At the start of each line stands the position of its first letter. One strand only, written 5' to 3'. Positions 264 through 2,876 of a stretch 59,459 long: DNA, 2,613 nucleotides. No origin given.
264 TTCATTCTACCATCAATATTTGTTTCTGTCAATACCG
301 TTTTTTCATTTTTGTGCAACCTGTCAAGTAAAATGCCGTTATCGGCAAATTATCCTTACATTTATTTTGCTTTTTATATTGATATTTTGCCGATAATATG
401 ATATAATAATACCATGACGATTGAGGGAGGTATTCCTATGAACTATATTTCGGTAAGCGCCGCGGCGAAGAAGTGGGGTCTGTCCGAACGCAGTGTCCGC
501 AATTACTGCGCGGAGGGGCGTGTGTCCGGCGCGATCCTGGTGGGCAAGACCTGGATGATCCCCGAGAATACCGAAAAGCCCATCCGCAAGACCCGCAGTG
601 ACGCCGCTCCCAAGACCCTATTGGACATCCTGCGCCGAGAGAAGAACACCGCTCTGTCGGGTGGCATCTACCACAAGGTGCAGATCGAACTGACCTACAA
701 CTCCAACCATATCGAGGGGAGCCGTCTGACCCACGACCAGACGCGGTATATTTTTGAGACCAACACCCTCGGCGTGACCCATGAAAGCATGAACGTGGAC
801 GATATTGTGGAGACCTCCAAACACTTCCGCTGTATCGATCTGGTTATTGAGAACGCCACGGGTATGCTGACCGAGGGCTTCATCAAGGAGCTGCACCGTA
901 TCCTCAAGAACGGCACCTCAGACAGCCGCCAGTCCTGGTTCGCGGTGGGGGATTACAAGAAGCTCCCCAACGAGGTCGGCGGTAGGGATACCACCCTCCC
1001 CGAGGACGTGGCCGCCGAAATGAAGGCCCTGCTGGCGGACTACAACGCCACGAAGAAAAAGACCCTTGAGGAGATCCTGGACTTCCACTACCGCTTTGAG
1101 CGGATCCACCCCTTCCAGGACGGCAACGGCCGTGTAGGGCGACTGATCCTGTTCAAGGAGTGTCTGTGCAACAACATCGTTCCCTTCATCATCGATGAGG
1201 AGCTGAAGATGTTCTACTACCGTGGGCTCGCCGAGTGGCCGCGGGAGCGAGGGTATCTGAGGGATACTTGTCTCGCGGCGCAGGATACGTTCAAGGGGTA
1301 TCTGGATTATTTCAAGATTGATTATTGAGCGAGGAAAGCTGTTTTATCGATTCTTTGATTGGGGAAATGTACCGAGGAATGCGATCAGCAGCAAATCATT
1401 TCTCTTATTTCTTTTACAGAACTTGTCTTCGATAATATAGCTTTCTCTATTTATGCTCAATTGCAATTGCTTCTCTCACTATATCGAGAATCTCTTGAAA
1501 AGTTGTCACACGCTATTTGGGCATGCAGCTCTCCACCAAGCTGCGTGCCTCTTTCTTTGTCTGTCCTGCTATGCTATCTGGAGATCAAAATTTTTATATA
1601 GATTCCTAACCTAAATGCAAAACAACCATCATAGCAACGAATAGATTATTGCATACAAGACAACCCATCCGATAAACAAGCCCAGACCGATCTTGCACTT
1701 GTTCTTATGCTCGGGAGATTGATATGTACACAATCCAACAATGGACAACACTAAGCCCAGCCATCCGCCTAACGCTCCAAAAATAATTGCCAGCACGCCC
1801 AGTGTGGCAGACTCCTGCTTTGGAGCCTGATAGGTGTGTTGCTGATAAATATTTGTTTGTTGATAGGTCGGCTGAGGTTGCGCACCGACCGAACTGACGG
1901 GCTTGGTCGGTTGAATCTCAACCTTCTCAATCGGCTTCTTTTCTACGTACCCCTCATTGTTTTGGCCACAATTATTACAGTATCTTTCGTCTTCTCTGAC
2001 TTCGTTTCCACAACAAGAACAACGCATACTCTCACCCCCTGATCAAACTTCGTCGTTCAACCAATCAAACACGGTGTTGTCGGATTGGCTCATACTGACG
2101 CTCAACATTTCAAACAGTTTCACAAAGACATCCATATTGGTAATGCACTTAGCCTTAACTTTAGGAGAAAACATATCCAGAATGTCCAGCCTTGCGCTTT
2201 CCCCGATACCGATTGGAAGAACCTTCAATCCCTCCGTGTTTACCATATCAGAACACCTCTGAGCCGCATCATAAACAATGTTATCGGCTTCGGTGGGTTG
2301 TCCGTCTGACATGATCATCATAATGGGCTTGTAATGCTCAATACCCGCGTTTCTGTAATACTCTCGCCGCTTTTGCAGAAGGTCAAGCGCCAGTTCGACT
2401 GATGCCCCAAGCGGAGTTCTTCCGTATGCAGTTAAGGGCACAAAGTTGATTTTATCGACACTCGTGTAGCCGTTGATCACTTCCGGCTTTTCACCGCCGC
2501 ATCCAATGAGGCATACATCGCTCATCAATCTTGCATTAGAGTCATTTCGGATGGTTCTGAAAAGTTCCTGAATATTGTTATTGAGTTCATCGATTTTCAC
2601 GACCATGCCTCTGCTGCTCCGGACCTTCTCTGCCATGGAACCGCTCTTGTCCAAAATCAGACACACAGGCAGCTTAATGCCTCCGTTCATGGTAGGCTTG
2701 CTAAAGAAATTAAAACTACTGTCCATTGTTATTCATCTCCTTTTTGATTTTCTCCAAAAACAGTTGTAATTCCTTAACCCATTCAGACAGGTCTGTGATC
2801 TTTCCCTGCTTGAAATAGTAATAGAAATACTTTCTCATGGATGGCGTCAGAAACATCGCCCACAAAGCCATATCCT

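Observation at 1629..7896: TerY-P-type vWA/PP2C/kinase triad expanded to six translationally coupled genes with two membrane proteins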

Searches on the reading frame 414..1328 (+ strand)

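Call 3: search_protein_families(library=pfam, proteins=[window:414-1328:+], max_evalue=0.1)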
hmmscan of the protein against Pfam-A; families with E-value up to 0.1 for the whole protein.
window:414-1328:+ (304 aa): 4 families
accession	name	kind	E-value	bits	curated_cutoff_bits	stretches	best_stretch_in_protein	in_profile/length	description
PF02661.23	Fic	-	2.8e-18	67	24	1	152-246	2-89/93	Fic/DOC family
PF12728.13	HTH_17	-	0.00024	21.7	27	1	11-51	1-40/51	Helix-turn-helix domain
PF20038.5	HTH_59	-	0.026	15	27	0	13-34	9-30/66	Helix-turn-helix domain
PF08280.17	HTH_Mga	-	0.068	13.6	23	0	10-34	18-42/59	M protein trans-acting positive regulator (MGA) HTH domain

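Call 4: search_protein_families(library=padloc, proteins=[window:414-1328:+], max_evalue=0.1)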
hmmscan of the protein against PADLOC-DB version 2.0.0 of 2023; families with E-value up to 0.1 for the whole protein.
window:414-1328:+ (304 aa): 10 families
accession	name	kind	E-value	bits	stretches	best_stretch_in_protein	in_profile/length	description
PDLC04836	PDC-S04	-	1.2e-109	363.2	1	67-302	3-239/244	-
PDLC04837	PDC-S04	-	6.6e-59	197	1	80-274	16-207/234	-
PDLC04840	PDC-S04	-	1.2e-30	104.9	1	88-273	10-197/227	-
PDLC03963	SoFic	-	1.2e-19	69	1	96-247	63-209/361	-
PDLC04839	PDC-S04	-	7.7e-08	30.2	1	209-246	118-155/205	-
PDLC04966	PDC-S24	-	3.4e-05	20.9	1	196-253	280-338/497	-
PDLC04838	PDC-S04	-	0.00018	19.3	1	211-245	123-157/209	-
PDLC04841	PDC-S04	-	0.0004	18.1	1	203-246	181-224/292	-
PDLC04842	PDC-S04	-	0.001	16.8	1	204-246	84-126/202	-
PDLC03348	MTase_II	-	0.0034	13.9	1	9-49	8-48/727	Type II methyltransferase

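Call 5: search_protein_families(library=ncbifam, proteins=[window:414-1328:+], max_evalue=0.1)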
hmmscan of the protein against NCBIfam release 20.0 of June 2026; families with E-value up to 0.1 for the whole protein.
window:414-1328:+ (304 aa): 5 families
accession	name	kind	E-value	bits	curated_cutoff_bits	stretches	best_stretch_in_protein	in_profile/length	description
TIGR02613.1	mob_myst_B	hypoth_equivalog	2.7e-08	33.9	124.4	1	149-245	46-136/186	mobile mystery protein B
NF046030.1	ProtAdlyltaseSoFic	equivalog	4.6e-07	29.1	550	1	224-245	185-206/361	protein adenylyltransferase Fic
NF046029.1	ProtAdlyltaseNmFic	equivalog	0.0065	16.2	230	1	204-246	69-111/177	protein adenylyltransferase Fic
NF006114.0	PRK08263.1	subfamily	0.044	13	290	1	118-161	55-97/280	short chain dehydrogenase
NF010653.0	PRK14052.1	equivalog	0.086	12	364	0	146-247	272-363/387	VopS family T3SS effector adenosine monophosphate-protein transferase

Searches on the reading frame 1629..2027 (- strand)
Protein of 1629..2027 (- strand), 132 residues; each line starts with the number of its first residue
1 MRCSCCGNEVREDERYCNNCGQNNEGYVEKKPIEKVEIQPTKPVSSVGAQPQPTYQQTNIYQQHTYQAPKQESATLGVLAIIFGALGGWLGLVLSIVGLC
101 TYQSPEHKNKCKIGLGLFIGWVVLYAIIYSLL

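Call 3: search_protein_families(library=pfam, proteins=[window:1629-2027:-], max_evalue=0.1)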
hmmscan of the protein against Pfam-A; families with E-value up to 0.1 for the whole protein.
window:1629-2027:- (132 aa): 5 families
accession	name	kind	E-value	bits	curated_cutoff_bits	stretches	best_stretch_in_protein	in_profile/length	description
PF13240.11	Zn_Ribbon_1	-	0.00015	21.9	25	1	3-21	2-20/23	zinc-ribbon domain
PF12773.13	DZR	-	0.011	16.3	27.3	1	3-23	1-21/45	Double zinc ribbon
PF23600.1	DUF7139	-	0.026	14.6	30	1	59-106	5-52/150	Domain of unknown function (DUF7139)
PF13248.11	Zn_ribbon_3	-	0.042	13.8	27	1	2-23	4-25/26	zinc-ribbon domain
PF24800.1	DUF7702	-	0.042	13.5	27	1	88-129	116-163/244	Domain of unknown function (DUF7702)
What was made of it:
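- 1629..2027 (-): Zn-ribbon, Q/P-rich linker and two Gly-rich TM helices (132 aa); an accessory component and a candidate membrane effector or anchor. Zn_Ribbon_1 E 1.5e-4 (call 3).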

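Call 4: search_protein_families(library=padloc, proteins=[window:1629-2027:-], max_evalue=0.1)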
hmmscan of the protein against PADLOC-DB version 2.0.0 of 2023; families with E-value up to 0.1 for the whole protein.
window:1629-2027:- (132 aa): 0 families

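Call 5: search_protein_families(library=ncbifam, proteins=[window:1629-2027:-], max_evalue=0.1)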
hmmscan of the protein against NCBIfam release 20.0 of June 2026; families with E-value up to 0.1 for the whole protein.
window:1629-2027:- (132 aa): 2 families
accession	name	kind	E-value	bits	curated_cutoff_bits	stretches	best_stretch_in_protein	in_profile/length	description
NF050115.1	membrane_Rv2732c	subfamily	0.015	14.9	60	1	83-131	96-144/177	Rv2732c family membrane protein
NF040945.1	CCC_membrane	equivalog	0.087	13.2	65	1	75-108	7-40/99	CCC motif membrane protein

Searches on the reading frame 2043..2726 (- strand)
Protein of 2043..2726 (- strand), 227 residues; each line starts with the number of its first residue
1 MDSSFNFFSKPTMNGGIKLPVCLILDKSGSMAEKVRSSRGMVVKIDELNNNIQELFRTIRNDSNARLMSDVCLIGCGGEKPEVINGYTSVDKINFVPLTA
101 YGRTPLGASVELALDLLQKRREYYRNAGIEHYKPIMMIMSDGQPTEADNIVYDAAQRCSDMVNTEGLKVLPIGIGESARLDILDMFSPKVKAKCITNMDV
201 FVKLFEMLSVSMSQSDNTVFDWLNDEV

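Call 3: search_protein_families(library=pfam, proteins=[window:2043-2726:-], max_evalue=0.1)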
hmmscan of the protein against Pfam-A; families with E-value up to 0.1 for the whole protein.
window:2043-2726:- (227 aa): 3 families
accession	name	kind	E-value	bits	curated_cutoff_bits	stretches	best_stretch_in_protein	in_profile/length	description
PF00092.34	VWA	-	4.3e-05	24.3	23.8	1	94-187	69-151/174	von Willebrand factor type A domain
PF13519.12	VWA_2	-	0.00021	22.3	27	1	22-143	2-107/107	von Willebrand factor type A domain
PF11775.14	CobT_C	-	0.097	12.7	21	0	127-154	130-157/220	Cobalamin biosynthesis protein CobT VWA domain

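Call 4: search_protein_families(library=padloc, proteins=[window:2043-2726:-], max_evalue=0.1)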
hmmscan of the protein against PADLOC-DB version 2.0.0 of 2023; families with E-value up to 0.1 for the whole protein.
window:2043-2726:- (227 aa): 1 family
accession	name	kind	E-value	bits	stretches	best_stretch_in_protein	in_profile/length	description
PDLC02224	TerY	-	0.0033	15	1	23-89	17-82/277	-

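Call 5: search_protein_families(library=ncbifam, proteins=[window:2043-2726:-], max_evalue=0.1)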
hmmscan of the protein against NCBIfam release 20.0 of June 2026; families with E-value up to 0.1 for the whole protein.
window:2043-2726:- (227 aa): 2 families
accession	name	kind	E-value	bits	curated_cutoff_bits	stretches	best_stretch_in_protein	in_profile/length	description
TIGR02442.1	Cob-chelat-sub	hypoth_equivalog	8.1e-05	21.2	779.45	1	20-173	474-614/641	putative cobaltochelatase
TIGR00868.1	hCaCC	subfamily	0.071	10.9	900.85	1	21-39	307-325/863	calcium-activated chloride channel protein 1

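Call 107: search_dna_similar(query=window:2043-2726:-, collection=plasmids, mode=protein, max_rows=25, max_evalue=0.001)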
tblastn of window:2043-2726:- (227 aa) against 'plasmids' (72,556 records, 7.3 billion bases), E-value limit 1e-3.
Records with a match: 679; places in all: 1139; records where one place covers at least 80% of the query: 509.
Best place of each record, by identity: <60% 679.
By first word of the organism name: Enterobacter 290; Escherichia 96; Klebsiella 83; Salmonella 64; Citrobacter 44; Raoultella 16; Leclercia 10; Pseudomonas 9; Rhizobium 8; Sinorhizobium 7; and 33 more.
By predicted mobility (MOB-suite, as given by PLSDB): conjugative 581; non-mobilizable 81; mobilizable 17.
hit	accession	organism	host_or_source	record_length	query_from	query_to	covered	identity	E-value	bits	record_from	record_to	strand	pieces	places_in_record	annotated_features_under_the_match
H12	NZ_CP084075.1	Fusobacterium vincentii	-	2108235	14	219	91%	35.3%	1e-32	131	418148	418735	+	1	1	none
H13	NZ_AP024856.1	Photobacterium toruni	-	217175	1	212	93%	30.5%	5e-21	98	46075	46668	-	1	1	VWA domain-containing protein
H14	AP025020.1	Calothrix sp. PCC 7716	-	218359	18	214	87%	31.7%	7e-22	100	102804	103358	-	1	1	von Willebrand factor, type A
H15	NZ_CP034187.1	Deinococcus psychrotolerans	whole organism,R2A medium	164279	18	212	86%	32.0%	1e-11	71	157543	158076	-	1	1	VWA domain-containing protein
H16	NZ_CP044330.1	Methylocystis rosea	-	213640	12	219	92%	29.5%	1e-12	74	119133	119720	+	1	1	hypothetical protein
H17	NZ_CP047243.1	Trichormus variabilis 0441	cell culture,thermal spring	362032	18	214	87%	31.0%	3e-19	93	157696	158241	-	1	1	VWA domain-containing protein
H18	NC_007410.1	Trichormus variabilis ATCC 29413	-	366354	18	214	87%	31.0%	3e-19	93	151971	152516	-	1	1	VWA domain-containing protein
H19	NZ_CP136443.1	Paenarthrobacter sp. AT5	atrazine-producing pesticide factory ...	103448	14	208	86%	31.1%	2e-16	85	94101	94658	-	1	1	VWA domain-containing protein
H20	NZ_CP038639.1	Cupriavidus oxalaticus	whole organism,sewage sludge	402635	18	212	86%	30.7%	6e-11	69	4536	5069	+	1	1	VWA domain-containing protein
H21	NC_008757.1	Polaromonas naphthalenivorans CJ2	-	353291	19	215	87%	30.1%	2e-9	64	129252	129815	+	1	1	VWA domain-containing protein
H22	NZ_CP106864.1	Lysinibacillus capsici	water,water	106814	18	208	84%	31.0%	3e-24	107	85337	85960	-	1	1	VWA domain-containing protein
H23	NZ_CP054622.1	Azospirillum oryzae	cell culture,soil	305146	14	208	86%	30.3%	8e-12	71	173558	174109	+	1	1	VWA domain-containing protein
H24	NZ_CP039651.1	Azospirillum sp. TSA2s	Soil,rice paddy soil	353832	14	208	86%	30.3%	8e-12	71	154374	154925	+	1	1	VWA domain-containing protein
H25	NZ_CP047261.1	Pseudomonas syringae pv. maculicola str. ES4326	-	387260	3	215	94%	27.1%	1e-6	56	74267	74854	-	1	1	hypothetical protein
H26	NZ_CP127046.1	Pseudomonas amygdali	Cucumis sativus,Culture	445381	3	215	94%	27.1%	1e-6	56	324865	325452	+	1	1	hypothetical protein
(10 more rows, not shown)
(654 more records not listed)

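Call 108: search_dna_similar(query=window:2043-2726:-, collection=plasmids, mode=protein, max_rows=14, max_evalue=0.001, rows=spread)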
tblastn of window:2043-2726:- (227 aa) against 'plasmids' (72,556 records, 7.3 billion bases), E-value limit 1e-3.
Records with a match: 679; places in all: 1139; records where one place covers at least 80% of the query: 509.
Best place of each record, by identity: <60% 679.
By first word of the organism name: Enterobacter 290; Escherichia 96; Klebsiella 83; Salmonella 64; Citrobacter 44; Raoultella 16; Leclercia 10; Pseudomonas 9; Rhizobium 8; Sinorhizobium 7; and 33 more.
By predicted mobility (MOB-suite, as given by PLSDB): conjugative 581; non-mobilizable 81; mobilizable 17.
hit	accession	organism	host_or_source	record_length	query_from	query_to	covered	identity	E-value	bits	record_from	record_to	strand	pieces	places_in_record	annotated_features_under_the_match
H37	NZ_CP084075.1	Fusobacterium vincentii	-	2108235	14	219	91%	35.3%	1e-32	131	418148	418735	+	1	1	none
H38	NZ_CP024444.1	Moraxella osloensis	Homo sapiens,single cell,skin swab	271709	18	213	86%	24.7%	7e-6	54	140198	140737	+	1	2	VWA domain-containing protein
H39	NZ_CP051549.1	Phytobacter diazotrophicus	date palm,mixed culture,rhizosphere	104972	8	187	79%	26.3%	5e-8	60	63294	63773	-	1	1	VWA domain-containing protein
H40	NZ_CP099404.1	Klebsiella pneumoniae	cerebrospinal fluid ...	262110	18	221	90%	23.1%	5e-4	48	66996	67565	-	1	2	TerY-C metal binding domain-containing protein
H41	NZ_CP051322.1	Salmonella enterica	turkey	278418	18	221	90%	23.1%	5e-4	48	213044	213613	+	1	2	TerY-C metal binding domain-containing protein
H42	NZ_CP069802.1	Citrobacter sp. B72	cell culture,water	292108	18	221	90%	23.1%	5e-4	48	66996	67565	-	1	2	TerY-C metal binding domain-containing protein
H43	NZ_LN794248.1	Salmonella enterica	-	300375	18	221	90%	23.1%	5e-4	48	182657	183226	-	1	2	TerY-C metal binding domain-containing protein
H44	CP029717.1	Enterobacter cloacae complex sp.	-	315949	18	221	90%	23.1%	5e-4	48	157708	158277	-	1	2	VWA domain-containing protein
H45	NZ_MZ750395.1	Enterobacter hormaechei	Homo sapiens,clinical sample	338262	18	221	90%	23.1%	5e-4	48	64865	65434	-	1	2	TerY-C metal binding domain-containing protein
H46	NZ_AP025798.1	Enterobacter hormaechei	Homo sapiens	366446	18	221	90%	23.1%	5e-4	48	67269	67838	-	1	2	TerY-C metal binding domain-containing protein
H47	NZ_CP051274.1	Salmonella enterica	Partridge,Cell culture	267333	18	221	90%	22.7%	5e-4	48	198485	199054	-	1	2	TerY-C metal binding domain-containing protein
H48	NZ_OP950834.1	Escherichia coli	Homo sapiens,tonsil swab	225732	18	146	57%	27.1%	4e-4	48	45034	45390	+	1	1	VWA domain-containing protein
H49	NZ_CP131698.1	Klebsiella quasipneumoniae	Homo sapiens,culture,Abs/pus/wd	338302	18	146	57%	27.1%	1e-3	47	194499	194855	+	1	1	VWA domain-containing protein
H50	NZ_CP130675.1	Klebsiella pneumoniae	Homo sapiens,Cell culture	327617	18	146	57%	25.6%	6e-4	48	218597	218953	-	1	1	VWA domain-containing protein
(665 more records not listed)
